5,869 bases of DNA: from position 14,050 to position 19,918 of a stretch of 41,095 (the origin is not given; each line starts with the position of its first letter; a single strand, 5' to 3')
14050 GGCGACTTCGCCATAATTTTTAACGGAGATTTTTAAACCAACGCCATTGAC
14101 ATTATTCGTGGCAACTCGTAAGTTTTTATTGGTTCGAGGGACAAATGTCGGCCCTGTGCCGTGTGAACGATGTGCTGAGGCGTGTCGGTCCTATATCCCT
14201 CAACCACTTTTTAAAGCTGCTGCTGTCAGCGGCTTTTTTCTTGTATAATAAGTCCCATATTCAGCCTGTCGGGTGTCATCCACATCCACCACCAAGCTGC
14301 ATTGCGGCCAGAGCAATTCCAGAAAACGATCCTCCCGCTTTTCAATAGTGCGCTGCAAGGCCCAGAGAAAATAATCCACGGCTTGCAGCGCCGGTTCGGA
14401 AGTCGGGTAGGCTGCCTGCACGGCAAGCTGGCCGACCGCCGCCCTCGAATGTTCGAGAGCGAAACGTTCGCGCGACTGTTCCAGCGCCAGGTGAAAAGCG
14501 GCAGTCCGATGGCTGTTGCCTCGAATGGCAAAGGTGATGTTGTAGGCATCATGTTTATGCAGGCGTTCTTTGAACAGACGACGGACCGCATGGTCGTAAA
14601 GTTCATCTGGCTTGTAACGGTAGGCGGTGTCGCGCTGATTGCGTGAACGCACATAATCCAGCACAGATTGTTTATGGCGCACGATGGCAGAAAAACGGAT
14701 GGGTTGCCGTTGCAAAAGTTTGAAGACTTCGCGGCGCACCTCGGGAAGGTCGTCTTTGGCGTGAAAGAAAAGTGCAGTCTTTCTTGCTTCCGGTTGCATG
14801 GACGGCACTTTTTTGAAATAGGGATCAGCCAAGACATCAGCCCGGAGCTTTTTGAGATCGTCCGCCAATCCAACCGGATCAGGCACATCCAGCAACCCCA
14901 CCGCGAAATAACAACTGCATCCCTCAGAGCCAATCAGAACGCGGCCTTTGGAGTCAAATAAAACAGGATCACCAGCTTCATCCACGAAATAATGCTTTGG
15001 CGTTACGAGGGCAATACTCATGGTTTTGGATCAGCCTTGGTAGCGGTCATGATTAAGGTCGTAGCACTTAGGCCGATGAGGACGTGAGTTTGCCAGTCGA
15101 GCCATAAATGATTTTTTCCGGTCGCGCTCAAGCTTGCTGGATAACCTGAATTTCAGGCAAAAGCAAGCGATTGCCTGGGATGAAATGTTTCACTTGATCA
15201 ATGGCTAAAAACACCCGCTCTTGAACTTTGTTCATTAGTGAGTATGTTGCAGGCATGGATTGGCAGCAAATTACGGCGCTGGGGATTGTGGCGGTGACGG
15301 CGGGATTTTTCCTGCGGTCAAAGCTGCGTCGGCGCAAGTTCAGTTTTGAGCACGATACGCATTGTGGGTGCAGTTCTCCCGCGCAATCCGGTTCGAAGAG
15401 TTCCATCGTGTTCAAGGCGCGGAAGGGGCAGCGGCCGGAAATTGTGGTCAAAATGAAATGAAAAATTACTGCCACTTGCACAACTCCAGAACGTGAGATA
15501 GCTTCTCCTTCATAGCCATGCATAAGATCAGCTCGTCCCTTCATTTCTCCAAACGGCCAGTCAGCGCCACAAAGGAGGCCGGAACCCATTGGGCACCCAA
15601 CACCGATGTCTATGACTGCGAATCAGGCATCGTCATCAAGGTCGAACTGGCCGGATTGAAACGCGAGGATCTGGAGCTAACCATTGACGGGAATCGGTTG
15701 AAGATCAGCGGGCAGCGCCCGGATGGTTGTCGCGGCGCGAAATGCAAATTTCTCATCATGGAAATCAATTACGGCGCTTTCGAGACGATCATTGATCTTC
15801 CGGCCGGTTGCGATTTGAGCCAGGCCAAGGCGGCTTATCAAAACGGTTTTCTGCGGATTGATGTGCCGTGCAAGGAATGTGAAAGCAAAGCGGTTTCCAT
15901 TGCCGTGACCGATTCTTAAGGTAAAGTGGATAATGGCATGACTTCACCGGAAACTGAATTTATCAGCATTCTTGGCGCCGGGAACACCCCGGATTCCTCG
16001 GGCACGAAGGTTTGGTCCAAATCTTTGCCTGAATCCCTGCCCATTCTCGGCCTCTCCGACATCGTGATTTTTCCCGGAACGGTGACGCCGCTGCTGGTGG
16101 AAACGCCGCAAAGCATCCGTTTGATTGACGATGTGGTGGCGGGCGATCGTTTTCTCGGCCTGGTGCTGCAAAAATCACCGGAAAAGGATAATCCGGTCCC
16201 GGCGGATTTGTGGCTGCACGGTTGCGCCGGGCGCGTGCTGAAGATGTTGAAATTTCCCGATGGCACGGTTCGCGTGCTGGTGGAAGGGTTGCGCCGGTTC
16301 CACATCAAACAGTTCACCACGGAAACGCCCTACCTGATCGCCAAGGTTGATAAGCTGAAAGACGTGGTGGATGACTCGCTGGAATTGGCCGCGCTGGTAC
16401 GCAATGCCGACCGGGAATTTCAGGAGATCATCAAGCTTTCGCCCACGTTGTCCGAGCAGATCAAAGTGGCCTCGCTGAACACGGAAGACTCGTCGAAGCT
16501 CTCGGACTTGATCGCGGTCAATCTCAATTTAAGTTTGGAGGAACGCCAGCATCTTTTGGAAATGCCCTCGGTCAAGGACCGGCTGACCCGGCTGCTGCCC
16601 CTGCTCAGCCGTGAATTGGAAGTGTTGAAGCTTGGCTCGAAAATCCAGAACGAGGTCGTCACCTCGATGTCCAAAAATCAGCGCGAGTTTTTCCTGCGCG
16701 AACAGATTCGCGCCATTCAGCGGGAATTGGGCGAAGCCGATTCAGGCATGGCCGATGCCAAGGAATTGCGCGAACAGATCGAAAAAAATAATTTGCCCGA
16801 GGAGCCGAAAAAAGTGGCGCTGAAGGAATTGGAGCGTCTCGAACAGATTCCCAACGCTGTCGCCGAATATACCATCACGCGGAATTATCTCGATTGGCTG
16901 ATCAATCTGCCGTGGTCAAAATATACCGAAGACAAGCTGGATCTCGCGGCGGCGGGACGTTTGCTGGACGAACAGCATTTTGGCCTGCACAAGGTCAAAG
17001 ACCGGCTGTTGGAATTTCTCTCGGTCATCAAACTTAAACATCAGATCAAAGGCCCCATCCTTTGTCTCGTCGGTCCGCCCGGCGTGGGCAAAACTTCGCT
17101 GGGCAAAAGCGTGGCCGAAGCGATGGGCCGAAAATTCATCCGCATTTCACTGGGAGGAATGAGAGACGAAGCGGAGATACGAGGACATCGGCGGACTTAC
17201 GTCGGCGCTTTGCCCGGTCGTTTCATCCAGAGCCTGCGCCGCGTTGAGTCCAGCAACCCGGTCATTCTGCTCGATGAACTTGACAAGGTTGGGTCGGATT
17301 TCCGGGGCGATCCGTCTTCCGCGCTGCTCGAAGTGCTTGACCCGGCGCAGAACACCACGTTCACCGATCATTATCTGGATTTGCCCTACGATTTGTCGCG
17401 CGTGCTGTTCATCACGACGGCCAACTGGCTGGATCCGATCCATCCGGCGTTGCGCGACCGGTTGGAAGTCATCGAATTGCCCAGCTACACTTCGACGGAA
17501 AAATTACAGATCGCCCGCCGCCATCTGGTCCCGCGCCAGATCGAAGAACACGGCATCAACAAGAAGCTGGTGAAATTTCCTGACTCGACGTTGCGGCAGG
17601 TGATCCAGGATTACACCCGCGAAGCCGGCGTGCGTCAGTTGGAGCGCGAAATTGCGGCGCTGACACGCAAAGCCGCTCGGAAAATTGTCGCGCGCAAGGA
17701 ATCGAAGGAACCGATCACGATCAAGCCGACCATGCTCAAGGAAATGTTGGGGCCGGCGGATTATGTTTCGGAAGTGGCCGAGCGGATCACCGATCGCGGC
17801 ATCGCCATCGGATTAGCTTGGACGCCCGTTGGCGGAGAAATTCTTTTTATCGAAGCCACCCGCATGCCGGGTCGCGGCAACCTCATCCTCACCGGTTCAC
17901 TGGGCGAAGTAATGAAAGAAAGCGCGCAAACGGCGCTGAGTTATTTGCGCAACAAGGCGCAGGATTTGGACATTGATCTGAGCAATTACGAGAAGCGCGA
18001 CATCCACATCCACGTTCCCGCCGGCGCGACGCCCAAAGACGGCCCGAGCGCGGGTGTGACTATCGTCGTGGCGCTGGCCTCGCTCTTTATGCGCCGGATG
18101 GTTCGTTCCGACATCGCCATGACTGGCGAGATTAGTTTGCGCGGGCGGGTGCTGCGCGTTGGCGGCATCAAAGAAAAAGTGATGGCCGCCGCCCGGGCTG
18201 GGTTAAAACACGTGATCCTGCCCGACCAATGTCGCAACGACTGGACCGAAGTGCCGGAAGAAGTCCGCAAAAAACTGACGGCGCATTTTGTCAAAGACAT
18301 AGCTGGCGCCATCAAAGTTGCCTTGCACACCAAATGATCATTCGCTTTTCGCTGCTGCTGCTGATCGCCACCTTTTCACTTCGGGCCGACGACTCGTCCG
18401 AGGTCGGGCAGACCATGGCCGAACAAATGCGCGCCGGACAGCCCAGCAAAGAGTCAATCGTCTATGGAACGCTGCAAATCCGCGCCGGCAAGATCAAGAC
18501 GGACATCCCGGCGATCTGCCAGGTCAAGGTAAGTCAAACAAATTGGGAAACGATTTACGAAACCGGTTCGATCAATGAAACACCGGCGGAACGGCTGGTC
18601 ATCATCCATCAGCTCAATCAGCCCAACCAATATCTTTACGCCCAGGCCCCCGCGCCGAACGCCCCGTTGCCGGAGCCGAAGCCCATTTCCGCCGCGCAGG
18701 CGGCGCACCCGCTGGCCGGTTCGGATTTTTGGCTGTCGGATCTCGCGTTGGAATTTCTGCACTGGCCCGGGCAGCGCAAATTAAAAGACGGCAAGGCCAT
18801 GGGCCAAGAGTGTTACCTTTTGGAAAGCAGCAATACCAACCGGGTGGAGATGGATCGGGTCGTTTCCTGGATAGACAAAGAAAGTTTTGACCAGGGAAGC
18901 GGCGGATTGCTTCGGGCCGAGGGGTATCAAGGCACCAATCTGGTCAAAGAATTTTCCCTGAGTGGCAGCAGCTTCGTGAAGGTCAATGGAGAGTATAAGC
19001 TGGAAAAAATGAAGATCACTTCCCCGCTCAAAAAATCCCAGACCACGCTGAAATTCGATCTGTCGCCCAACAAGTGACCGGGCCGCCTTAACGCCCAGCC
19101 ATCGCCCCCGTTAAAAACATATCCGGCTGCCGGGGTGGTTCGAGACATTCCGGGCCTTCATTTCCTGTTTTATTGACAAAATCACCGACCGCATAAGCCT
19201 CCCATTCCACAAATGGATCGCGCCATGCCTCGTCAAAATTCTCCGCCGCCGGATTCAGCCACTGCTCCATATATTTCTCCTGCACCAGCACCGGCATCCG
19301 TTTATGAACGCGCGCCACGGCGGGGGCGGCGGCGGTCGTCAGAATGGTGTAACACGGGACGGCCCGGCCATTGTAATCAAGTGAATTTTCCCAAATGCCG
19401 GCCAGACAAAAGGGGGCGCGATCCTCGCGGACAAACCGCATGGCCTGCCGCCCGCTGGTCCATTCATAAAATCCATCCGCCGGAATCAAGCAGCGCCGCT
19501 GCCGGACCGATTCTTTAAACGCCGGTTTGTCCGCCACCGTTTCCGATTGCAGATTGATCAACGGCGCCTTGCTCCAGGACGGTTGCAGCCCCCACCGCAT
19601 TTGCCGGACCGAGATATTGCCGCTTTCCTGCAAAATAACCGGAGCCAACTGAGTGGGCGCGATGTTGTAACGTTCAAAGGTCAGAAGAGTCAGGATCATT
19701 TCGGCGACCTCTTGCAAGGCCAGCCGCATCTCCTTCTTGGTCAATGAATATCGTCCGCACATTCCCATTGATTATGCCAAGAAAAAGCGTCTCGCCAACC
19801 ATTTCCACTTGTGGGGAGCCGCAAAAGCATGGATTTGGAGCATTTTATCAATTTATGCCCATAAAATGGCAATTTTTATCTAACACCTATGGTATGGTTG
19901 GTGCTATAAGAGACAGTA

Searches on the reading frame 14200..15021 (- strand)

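Call 10: search_protein_families(library=pfam, proteins=[window:14200-15021:-], max_evalue=0.001)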
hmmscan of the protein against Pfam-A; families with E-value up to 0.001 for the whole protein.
window:14200-15021:- (273 aa): 1 family
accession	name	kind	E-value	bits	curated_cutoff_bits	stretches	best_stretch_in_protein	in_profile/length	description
PF12686.12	DUF3800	-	2.4e-06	28.7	21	1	11-224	2-148/149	Protein of unknown function (DUF3800)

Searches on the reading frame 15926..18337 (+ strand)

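Call 10: search_protein_families(library=pfam, proteins=[window:15926-18337:+], max_evalue=0.001)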
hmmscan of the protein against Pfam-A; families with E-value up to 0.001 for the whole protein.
window:15926-18337:+ (803 aa): 10 families
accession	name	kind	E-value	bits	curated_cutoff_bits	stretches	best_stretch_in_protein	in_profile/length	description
PF05362.19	Lon_C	-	1.2e-80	270.4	21.1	1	599-801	2-204/205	Lon protease (S16) C-terminal proteolytic domain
PF02190.22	LON_substr_bdg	-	7.6e-45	153.7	28.7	1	38-229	2-200/200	ATP-dependent protease La (LON) substrate-binding domain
PF00004.35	AAA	-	1.8e-24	87.1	21.2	1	379-516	1-126/131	ATPase family associated with various cellular activities (AAA)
PF22667.2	Lon_lid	-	2.4e-21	75.5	27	1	540-594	1-55/57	Lon protease AAA+ ATPase lid domain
PF07728.20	AAA_5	-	7.1e-08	33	22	1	379-513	2-139/139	AAA domain (dynein-related subfamily)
PF13541.12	ChlI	-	8.3e-08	32.6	27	1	642-768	1-120/121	Subunit ChlI of Mg-chelatase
PF07724.20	AAA_2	-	3.4e-05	24.4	27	1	381-500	8-124/166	AAA domain (Cdc48 subfamily)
PF13191.12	AAA_16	-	8.6e-05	23.5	32.6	0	376-439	24-85/167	AAA ATPase domain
PF13401.12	AAA_22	-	0.0005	20.8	27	0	378-458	7-97/130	AAA domain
PF05496.18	RuvB_N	-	0.00064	20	27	0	350-405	8-62/159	Holliday junction DNA helicase RuvB P-loop domain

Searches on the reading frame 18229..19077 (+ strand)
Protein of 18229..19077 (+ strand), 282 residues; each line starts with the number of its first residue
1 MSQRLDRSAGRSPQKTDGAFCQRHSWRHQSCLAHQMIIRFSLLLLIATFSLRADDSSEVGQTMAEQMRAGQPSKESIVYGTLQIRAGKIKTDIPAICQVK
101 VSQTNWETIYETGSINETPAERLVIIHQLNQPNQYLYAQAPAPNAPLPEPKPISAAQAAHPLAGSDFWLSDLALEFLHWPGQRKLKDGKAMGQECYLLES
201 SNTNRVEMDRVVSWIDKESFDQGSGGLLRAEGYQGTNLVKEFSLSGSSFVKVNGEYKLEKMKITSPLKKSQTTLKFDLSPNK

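Call 11: search_protein_families(library=pfam, proteins=[window:18229-19077:+], max_evalue=0.001)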
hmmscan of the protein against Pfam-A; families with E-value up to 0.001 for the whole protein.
window:18229-19077:+ (282 aa): 1 family
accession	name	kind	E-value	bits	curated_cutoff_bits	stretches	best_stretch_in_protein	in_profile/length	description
PF17131.11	LolA_like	-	1.5e-10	41.5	30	1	125-276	23-163/184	Outer membrane lipoprotein-sorting protein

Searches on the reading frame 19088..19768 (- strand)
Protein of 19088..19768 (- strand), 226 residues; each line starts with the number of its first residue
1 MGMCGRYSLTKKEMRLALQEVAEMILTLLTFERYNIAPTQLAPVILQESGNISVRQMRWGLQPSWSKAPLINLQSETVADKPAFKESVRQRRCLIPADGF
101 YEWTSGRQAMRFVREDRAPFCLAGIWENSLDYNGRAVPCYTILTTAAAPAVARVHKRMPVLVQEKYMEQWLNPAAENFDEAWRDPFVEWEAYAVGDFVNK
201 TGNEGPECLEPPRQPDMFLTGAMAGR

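Call 11: search_protein_families(library=pfam, proteins=[window:19088-19768:-], max_evalue=0.001)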
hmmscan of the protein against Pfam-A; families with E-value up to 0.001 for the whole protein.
window:19088-19768:- (226 aa): 1 family
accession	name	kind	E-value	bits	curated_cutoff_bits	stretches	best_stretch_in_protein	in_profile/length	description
PF02586.19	SRAP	-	1.1e-54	185.7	27.1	1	3-200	1-213/214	SOS response associated peptidase (SRAP)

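Call 42: find_encoding_contigs(protein=window:19088-19768:-, flank=10000, max_places=5)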
Protein window:19088-19768:- (226 aa): 2 contigs read that carry it; 2 places shown.
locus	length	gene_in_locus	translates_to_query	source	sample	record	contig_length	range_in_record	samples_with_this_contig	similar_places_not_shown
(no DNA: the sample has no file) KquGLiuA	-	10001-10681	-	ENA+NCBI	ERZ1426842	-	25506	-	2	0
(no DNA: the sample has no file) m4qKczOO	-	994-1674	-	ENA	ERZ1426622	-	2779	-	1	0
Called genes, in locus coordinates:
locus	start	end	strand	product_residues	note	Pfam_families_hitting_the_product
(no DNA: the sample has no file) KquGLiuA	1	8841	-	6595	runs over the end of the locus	PF18957:RibLong (faint), PF18676:MBG_2, PF21640:LytM_N (faint), PF18676:MBG_2, PF01839:FG-GAP (faint), PF13517:FG-GAP_3, PF17963:Big_9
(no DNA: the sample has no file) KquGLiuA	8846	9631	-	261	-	-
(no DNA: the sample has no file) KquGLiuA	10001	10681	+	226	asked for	PF02586:SRAP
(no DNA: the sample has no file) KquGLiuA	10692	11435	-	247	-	PF17131:TP_0789-like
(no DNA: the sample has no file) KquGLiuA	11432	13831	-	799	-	PF02190:LON_substr_bdg, PF00004:AAA, PF07728:AAA_5, PF22667:Lon_lid, PF05362:Lon_C, PF13541:ChlI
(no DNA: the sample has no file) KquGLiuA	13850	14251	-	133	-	PF00011:HSP20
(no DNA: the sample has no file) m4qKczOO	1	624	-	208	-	?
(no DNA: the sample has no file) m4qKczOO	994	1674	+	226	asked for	PF02586:SRAP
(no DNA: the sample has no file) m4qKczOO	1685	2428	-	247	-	PF17131:TP_0789-like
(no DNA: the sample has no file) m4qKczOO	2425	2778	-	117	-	?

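Call 43: list_cluster_members(proteins=[window:19088-19768:-, window:15518-15919:+, window:9234-10877:+, window:770-2320:+])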
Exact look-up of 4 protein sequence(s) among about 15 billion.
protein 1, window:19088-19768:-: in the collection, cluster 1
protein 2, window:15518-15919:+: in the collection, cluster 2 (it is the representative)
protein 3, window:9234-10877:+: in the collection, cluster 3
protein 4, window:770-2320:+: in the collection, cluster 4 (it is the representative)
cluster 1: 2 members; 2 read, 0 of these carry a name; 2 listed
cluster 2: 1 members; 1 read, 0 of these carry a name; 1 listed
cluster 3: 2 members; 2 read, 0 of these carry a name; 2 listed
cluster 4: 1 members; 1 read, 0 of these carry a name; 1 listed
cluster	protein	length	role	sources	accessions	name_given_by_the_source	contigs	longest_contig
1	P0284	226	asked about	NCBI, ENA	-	-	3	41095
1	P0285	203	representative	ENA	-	-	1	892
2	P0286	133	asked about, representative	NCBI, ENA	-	-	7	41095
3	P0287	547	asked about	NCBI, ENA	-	-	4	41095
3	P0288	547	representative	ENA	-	-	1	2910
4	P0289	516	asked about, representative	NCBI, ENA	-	-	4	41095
